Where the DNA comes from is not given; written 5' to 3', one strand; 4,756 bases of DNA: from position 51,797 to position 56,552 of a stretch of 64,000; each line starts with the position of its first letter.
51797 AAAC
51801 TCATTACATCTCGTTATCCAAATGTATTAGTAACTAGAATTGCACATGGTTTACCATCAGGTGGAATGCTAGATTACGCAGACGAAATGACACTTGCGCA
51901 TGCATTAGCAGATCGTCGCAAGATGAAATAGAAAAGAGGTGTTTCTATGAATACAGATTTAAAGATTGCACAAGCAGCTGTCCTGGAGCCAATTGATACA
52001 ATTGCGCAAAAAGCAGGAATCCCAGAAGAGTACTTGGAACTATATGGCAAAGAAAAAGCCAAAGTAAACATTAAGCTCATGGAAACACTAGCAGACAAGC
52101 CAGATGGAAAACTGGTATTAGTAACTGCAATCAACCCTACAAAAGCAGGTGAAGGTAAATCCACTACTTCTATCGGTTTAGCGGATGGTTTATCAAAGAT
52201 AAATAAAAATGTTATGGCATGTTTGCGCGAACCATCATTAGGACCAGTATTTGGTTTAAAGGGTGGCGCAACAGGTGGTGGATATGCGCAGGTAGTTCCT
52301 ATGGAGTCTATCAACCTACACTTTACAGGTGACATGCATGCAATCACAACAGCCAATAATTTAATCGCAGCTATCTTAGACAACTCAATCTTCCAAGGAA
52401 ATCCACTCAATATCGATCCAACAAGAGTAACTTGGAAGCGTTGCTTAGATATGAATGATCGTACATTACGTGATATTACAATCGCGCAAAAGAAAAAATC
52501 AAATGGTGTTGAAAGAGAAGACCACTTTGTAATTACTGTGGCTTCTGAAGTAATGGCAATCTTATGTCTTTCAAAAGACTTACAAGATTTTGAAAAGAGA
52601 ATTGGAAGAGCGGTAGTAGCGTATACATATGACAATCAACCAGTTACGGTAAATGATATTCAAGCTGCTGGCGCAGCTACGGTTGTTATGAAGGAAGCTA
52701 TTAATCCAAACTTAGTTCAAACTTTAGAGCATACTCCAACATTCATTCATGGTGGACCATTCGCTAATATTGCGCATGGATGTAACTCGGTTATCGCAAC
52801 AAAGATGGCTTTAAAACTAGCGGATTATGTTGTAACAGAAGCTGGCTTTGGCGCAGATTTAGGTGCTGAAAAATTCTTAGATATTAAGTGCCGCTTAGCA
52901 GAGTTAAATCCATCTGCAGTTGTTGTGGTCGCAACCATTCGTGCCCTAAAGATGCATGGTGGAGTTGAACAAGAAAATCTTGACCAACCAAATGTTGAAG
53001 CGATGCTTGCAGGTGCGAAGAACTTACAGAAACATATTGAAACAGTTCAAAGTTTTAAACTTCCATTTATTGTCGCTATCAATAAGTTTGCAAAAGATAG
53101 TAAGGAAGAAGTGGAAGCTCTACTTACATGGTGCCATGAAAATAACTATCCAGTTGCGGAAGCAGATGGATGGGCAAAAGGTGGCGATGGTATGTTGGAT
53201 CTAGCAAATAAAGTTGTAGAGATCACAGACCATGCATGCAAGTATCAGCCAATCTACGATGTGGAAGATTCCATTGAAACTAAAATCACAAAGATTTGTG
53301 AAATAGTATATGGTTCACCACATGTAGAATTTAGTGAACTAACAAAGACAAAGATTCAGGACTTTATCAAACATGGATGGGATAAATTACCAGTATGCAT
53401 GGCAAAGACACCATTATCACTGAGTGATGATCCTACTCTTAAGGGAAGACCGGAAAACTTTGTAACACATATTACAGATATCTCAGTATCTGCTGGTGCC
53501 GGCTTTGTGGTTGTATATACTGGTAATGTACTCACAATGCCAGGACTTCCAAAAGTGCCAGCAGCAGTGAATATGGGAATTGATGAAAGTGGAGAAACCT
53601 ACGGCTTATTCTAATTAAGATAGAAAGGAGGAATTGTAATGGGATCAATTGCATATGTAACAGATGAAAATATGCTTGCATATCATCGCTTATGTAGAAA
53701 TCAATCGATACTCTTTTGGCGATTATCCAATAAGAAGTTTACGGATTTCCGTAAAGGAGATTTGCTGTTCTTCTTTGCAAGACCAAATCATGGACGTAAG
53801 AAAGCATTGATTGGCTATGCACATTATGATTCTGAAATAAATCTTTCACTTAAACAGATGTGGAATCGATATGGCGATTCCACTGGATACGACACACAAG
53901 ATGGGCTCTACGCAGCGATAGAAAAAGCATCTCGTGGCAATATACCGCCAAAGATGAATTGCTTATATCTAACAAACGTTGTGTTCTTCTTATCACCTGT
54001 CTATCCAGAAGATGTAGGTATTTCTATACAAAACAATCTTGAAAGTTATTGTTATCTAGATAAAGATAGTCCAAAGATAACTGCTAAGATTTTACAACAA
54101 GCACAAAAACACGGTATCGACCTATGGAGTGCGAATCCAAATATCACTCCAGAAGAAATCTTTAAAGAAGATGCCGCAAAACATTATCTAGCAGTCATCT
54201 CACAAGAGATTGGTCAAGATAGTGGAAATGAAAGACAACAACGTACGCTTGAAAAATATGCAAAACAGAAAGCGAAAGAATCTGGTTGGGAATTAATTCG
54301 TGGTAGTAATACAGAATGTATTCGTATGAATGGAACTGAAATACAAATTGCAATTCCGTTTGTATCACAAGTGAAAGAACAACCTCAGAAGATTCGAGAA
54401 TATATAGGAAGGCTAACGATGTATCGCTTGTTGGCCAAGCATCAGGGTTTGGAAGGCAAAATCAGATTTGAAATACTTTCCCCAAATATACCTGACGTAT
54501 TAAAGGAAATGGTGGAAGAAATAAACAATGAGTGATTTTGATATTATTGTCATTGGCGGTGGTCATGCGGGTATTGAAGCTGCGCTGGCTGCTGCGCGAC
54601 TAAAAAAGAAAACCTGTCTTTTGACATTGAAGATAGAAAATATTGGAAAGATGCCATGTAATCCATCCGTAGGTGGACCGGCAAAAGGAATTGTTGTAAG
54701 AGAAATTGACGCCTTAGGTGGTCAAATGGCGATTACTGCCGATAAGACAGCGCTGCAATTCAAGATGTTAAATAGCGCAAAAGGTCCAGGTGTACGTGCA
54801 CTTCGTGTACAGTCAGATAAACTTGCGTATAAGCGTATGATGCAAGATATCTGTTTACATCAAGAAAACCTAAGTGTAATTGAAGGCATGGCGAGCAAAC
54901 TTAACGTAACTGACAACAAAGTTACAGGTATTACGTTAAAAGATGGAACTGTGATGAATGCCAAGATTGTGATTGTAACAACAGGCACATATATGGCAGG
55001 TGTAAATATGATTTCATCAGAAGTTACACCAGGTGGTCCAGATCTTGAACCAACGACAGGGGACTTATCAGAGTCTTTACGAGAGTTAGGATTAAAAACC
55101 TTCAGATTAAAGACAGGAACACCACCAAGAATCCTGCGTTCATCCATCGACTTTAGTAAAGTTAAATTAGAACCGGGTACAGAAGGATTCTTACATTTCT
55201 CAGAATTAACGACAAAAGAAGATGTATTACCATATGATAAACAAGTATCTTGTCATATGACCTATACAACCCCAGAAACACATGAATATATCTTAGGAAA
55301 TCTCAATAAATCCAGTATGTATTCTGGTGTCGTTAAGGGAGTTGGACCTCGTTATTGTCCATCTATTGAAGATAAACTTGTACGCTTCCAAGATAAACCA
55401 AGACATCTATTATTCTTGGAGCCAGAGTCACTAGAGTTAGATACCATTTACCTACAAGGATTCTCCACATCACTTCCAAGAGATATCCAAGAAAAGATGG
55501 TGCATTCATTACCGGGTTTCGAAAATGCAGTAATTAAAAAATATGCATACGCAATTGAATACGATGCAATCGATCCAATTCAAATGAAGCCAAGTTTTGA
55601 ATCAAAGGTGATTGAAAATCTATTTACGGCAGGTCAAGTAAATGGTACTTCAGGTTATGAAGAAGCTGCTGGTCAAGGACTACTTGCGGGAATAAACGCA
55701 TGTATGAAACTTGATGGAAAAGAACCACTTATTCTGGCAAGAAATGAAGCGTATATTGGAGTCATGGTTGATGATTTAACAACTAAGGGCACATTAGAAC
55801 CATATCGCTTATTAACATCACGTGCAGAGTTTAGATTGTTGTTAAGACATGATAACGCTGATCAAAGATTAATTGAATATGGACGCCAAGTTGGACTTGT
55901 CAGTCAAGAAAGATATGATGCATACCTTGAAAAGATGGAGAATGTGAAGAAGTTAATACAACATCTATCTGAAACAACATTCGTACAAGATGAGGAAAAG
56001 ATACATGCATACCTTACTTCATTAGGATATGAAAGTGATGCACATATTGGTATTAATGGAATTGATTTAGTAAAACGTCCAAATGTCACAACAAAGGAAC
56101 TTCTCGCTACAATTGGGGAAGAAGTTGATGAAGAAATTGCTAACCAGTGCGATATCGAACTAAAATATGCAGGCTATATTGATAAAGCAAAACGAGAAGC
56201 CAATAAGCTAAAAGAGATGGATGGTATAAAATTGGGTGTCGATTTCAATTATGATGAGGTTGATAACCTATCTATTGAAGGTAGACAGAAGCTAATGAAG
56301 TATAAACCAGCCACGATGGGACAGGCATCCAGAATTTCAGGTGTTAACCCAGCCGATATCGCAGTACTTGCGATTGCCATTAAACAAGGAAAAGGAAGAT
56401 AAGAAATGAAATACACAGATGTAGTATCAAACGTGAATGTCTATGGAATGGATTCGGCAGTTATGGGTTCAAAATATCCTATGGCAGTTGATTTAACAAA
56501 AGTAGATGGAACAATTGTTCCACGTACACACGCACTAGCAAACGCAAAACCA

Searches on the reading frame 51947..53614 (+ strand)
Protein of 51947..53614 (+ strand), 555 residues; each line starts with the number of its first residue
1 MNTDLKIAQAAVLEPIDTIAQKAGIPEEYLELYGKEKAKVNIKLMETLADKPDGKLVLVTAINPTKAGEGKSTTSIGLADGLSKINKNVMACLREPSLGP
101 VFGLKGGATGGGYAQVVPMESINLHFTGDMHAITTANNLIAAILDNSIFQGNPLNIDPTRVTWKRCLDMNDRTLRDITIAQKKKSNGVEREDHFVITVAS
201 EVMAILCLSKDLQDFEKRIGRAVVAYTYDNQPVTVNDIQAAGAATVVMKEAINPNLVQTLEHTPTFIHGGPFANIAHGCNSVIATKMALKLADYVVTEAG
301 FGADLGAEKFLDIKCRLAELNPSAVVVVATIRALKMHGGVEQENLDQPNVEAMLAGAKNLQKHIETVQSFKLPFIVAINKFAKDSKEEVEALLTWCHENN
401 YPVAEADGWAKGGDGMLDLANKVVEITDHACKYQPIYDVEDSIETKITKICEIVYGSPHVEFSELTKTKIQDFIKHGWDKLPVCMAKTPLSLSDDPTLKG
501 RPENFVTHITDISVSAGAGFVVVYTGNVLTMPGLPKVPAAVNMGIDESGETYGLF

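Call 5: search_protein_families(library=pfam, proteins=[window:51947-53614:+])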
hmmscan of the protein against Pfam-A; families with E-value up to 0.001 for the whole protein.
window:51947-53614:+ (555 aa): 1 family
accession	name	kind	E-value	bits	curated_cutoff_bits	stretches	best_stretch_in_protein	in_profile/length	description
PF01268.25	FTHFS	-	3e-259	861.3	27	1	3-555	2-556/556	Formate--tetrahydrofolate ligase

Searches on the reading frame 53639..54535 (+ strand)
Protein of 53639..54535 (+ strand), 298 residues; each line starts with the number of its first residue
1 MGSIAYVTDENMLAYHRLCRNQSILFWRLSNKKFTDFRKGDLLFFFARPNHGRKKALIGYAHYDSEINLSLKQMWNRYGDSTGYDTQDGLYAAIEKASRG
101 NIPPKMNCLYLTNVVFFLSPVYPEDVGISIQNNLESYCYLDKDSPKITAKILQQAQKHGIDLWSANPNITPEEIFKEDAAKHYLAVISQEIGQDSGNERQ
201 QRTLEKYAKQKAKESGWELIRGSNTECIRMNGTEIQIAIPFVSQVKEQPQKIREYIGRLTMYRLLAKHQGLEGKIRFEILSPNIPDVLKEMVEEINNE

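Call 5: search_protein_families(library=pfam, proteins=[window:53639-54535:+])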
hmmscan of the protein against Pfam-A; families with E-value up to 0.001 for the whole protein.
window:53639-54535:+ (298 aa): 0 families

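Call 25: search_protein_families(library=pfam, proteins=[window:53639-54535:+], max_evalue=10)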
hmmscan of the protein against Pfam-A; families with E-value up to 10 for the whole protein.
window:53639-54535:+ (298 aa): 0 families

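Call 26: search_protein_families(library=ncbifam, proteins=[window:53639-54535:+], max_evalue=0.01)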
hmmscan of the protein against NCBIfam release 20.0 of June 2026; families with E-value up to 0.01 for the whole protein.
window:53639-54535:+ (298 aa): 0 families

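Call 49: search_solved_structures(query=window:53639-54535:+, max_evalue=10)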
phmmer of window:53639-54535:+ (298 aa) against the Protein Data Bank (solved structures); distinct sequences matched with E-value up to 10: 2.
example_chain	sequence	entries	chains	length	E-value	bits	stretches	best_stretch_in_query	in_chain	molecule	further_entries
1nxz_A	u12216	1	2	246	0.55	12.9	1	128-193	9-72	Hypothetical protein HI0303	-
1vhy_A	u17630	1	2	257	0.57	12.8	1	128-193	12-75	Hypothetical protein HI0303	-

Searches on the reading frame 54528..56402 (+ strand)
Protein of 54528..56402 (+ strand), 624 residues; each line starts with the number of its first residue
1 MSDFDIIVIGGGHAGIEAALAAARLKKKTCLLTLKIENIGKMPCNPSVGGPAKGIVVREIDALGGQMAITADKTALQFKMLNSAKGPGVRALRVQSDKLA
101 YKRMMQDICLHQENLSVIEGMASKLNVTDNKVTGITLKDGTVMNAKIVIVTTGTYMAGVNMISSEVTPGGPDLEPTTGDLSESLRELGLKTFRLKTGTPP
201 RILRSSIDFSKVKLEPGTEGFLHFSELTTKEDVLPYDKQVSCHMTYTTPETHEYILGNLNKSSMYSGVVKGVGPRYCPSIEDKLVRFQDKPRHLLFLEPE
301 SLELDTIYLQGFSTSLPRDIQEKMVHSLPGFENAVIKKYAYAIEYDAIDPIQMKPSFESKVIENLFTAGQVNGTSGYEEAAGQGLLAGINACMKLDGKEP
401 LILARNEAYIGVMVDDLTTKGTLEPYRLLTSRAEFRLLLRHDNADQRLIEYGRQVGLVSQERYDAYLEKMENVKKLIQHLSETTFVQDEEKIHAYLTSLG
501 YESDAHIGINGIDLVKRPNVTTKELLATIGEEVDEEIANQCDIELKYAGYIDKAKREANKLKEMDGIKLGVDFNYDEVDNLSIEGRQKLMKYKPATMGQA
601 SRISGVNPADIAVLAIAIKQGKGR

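Call 5: search_protein_families(library=pfam, proteins=[window:54528-56402:+])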
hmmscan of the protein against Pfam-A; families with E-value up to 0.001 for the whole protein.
window:54528-56402:+ (624 aa): 6 families
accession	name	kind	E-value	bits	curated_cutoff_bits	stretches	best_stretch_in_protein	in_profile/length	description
PF01134.28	GIDA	-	2.1e-153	511.4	22.1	1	5-399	1-391/391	Glucose inhibited division protein A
PF13932.14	SAM_GIDA_C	-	9.6e-22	77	27.1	1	560-614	2-56/57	tRNA modifying enzyme MnmG/GidA C-terminal helical bundle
PF21680.2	GIDA_C_1st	-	1.6e-16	61.3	24.7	1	460-554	1-95/96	tRNA modifying enzyme MnmG/GidA C-terminal helical domain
PF12831.13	FAD_oxidored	-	4.6e-07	29.9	27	1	5-153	1-145/416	FAD dependent oxidoreductase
PF00890.30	FAD_binding_2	-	3.8e-06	26.8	20.4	1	5-33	1-29/414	FAD binding domain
PF07992.20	Pyr_redox_2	-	0.00013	22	26.1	0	4-35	1-31/291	Pyridine nucleotide-disulphide oxidoreductase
